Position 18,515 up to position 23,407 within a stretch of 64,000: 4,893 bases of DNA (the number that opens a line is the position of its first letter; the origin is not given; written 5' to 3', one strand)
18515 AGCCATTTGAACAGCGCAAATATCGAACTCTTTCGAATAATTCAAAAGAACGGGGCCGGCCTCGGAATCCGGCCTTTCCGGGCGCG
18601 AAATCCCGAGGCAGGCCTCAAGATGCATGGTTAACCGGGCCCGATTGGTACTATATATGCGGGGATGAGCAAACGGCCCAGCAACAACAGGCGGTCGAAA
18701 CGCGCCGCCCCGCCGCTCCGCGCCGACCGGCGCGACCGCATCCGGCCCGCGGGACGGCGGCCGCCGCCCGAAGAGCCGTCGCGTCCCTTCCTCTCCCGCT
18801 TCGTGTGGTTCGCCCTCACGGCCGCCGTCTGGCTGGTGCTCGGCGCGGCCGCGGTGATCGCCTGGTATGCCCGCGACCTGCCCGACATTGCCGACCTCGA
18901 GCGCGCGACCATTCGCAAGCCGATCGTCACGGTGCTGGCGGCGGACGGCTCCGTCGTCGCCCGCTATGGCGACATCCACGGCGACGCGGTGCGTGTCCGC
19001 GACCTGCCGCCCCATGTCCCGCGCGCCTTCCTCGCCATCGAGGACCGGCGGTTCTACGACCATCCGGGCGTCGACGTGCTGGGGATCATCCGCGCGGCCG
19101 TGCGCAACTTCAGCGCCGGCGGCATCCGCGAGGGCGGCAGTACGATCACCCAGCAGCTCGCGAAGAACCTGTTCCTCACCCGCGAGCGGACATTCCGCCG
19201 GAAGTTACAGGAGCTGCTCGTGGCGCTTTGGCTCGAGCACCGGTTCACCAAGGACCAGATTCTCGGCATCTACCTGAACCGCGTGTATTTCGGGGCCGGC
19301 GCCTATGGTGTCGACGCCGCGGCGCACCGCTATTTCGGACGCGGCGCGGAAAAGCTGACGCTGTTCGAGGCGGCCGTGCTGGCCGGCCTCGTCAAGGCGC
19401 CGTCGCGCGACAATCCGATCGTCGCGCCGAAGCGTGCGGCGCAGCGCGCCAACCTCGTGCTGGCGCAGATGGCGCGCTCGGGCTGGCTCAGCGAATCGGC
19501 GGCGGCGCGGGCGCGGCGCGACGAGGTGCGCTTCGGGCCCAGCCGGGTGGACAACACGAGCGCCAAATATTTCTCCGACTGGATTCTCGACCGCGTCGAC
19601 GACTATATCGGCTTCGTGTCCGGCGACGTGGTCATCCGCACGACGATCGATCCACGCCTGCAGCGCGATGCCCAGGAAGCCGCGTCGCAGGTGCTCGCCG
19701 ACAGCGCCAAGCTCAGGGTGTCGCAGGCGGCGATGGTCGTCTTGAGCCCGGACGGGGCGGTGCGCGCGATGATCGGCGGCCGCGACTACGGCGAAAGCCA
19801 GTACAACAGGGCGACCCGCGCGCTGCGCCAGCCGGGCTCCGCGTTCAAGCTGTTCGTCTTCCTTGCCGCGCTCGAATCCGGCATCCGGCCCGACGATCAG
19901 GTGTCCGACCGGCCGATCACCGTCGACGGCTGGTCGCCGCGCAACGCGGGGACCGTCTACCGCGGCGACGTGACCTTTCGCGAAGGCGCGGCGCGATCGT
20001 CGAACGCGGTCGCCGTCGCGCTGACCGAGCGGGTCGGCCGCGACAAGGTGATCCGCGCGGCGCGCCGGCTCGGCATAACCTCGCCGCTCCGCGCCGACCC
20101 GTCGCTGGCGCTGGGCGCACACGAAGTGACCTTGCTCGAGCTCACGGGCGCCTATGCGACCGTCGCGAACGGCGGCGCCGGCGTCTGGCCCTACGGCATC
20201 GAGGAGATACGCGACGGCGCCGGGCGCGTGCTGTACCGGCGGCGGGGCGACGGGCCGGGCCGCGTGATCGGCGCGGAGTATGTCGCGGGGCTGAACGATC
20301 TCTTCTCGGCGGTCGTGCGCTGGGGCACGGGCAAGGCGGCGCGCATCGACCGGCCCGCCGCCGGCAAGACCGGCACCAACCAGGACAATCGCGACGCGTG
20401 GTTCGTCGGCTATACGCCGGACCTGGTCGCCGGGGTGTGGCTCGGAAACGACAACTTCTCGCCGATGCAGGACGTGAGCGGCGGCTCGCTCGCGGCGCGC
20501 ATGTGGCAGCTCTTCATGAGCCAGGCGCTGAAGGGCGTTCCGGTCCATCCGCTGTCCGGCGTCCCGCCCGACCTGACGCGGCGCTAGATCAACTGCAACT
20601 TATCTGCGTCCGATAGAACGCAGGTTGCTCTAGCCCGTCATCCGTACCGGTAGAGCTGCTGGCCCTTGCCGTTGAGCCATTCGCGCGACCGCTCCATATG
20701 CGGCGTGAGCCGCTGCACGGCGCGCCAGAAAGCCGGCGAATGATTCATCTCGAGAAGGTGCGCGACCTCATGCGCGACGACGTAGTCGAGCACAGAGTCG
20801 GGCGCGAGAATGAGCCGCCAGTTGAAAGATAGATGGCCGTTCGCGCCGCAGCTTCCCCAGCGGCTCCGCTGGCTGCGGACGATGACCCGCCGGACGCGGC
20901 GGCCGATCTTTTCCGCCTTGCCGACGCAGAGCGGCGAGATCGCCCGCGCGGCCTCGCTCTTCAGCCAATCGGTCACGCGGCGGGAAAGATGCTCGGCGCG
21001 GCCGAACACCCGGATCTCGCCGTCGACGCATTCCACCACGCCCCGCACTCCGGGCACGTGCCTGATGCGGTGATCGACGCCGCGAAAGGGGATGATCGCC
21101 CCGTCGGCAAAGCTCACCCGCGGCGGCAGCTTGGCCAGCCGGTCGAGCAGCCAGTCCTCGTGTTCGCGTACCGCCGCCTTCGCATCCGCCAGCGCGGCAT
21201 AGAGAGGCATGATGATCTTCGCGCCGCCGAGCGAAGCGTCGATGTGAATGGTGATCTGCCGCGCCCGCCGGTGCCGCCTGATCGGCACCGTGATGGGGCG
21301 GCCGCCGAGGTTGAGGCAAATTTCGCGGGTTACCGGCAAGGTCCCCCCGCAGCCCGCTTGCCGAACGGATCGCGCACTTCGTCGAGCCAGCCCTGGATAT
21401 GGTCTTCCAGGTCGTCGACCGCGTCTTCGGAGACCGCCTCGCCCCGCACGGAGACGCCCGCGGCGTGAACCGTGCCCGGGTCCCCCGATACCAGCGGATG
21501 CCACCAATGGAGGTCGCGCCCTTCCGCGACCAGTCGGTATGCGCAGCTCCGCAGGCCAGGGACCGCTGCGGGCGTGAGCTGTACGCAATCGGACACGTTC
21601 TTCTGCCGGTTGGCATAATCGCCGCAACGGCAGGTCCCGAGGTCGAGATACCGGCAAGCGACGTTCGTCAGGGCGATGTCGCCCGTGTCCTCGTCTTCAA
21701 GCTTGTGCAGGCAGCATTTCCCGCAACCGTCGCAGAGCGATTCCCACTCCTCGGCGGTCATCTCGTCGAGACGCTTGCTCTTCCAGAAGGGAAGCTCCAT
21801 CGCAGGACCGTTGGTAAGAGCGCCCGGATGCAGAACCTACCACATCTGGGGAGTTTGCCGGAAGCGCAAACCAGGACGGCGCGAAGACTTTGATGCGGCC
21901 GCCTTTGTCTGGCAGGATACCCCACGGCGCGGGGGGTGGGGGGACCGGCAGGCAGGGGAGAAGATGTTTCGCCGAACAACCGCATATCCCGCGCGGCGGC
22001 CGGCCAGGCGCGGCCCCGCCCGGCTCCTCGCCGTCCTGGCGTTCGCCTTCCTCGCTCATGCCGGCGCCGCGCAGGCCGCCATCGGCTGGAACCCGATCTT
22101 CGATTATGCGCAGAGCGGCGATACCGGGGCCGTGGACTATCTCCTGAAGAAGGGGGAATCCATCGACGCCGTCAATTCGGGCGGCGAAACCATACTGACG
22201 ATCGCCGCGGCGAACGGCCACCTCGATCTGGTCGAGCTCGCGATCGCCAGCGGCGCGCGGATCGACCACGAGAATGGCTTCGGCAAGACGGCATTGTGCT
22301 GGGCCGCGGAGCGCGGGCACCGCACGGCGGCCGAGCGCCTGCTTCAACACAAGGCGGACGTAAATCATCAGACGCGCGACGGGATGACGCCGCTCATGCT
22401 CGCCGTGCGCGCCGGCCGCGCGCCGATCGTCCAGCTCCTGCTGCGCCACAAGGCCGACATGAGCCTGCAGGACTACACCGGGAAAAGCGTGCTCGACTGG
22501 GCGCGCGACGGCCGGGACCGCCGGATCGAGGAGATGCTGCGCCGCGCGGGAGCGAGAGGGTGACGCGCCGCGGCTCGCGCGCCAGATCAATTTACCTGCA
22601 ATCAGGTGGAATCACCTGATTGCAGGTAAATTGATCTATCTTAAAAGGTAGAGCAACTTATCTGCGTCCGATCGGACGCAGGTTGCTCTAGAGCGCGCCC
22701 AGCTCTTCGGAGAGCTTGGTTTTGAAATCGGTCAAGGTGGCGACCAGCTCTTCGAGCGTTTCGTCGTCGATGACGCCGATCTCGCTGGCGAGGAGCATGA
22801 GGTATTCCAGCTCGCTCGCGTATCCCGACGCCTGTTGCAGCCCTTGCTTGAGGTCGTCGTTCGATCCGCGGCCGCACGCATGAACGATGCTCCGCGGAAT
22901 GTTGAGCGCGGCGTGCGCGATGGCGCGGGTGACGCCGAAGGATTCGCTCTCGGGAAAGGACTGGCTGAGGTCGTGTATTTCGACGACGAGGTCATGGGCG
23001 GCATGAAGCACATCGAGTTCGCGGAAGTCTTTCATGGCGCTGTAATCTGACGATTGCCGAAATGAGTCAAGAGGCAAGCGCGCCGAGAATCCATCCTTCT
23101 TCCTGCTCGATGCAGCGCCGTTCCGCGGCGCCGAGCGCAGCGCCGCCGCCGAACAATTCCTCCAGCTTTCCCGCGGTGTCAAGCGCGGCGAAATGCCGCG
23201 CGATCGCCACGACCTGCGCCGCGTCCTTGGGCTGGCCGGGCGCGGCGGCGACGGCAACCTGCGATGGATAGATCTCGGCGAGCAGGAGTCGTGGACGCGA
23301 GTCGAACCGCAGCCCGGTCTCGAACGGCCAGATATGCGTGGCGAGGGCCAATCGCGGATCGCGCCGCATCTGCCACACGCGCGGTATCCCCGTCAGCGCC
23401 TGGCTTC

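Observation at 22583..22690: The MITE sits in TAG stop codons and regenerates them; every copy is co-oriented with the gene it follows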

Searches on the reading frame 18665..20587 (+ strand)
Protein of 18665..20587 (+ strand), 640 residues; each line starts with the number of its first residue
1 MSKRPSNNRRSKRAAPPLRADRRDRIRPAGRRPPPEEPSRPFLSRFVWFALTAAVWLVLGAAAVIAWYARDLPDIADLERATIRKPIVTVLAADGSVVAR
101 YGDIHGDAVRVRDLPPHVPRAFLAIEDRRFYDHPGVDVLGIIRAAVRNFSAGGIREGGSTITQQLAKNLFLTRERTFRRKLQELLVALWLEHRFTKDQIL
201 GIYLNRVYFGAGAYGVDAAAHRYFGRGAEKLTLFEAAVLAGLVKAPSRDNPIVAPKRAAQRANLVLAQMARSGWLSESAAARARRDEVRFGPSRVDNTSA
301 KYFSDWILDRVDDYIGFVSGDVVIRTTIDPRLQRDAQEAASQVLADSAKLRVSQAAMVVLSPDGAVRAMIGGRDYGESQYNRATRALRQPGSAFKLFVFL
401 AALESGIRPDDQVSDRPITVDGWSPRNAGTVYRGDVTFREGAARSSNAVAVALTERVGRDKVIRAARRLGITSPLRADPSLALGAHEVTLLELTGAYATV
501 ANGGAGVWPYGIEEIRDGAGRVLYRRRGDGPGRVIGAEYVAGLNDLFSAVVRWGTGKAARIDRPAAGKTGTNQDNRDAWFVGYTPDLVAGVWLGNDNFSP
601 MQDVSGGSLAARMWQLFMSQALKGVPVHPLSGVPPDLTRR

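Call 45: search_protein_families(library=pfam, proteins=[window:18665-20587:+], max_evalue=0.01)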
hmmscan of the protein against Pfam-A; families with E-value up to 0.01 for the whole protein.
window:18665-20587:+ (640 aa): 2 families
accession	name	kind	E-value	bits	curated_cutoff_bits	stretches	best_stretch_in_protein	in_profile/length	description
PF00912.28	Transgly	-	2.2e-65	219.9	27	1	96-269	3-177/178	Transglycosylase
PF00905.27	Transpeptidase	-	7.5e-27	94.7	22.1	1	356-586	2-267/299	Penicillin binding protein transpeptidase domain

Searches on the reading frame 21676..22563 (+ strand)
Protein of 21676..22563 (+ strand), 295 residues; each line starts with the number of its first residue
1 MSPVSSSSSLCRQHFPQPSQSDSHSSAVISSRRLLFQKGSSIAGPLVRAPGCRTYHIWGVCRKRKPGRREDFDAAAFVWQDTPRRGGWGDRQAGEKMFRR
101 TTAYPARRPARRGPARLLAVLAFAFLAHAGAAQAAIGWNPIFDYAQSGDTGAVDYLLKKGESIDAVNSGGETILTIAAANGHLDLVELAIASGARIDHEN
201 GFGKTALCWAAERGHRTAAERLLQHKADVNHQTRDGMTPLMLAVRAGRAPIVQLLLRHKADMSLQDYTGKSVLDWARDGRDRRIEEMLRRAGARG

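Call 45: search_protein_families(library=pfam, proteins=[window:21676-22563:+], max_evalue=0.01)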
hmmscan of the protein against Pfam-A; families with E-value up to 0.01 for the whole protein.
window:21676-22563:+ (295 aa): 7 families
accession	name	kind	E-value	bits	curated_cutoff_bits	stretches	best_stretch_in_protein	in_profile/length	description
PF12796.13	Ank_2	-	2.5e-29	102.1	27.3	2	176-266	3-90/90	Ankyrin repeats (3 copies)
PF13637.12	Ank_4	-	2.2e-26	91.8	22.7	3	207-256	1-50/50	Ankyrin repeats (many copies)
PF00023.36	Ank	-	6.8e-26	89.3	21.1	2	235-266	1-32/33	Ankyrin repeat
PF13857.12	Ank_5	-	1.7e-19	70.1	27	2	222-274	1-54/56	Ankyrin repeats (many copies)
PF13606.12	Ank_3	-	4.2e-18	63.8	22.3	1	235-261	1-27/30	Ankyrin repeat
PF24521.3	Ank_KRIT1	-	3.7e-07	30.4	80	1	205-286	48-135/149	KRIT1 ankyrin-repeats domain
PF23745.1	ANK_LRRK2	-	0.0029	17.9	27.5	0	185-260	13-88/130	LRRK2 ANK repeat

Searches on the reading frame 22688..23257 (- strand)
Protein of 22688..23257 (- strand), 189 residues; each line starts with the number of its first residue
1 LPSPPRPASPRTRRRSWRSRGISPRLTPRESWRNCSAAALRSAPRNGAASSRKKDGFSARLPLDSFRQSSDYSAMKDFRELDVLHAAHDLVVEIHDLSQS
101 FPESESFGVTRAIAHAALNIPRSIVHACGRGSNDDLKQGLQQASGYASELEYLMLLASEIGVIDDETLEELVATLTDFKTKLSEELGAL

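Call 45: search_protein_families(library=pfam, proteins=[window:22688-23257:-], max_evalue=0.01)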
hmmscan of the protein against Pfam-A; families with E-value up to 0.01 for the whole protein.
window:22688-23257:- (189 aa): 1 family
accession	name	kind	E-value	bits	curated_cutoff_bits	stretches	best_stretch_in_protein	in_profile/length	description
PF05635.17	23S_rRNA_IVP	-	3.4e-19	69.5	33.8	1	79-182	1-104/106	23S rRNA-intervening sequence protein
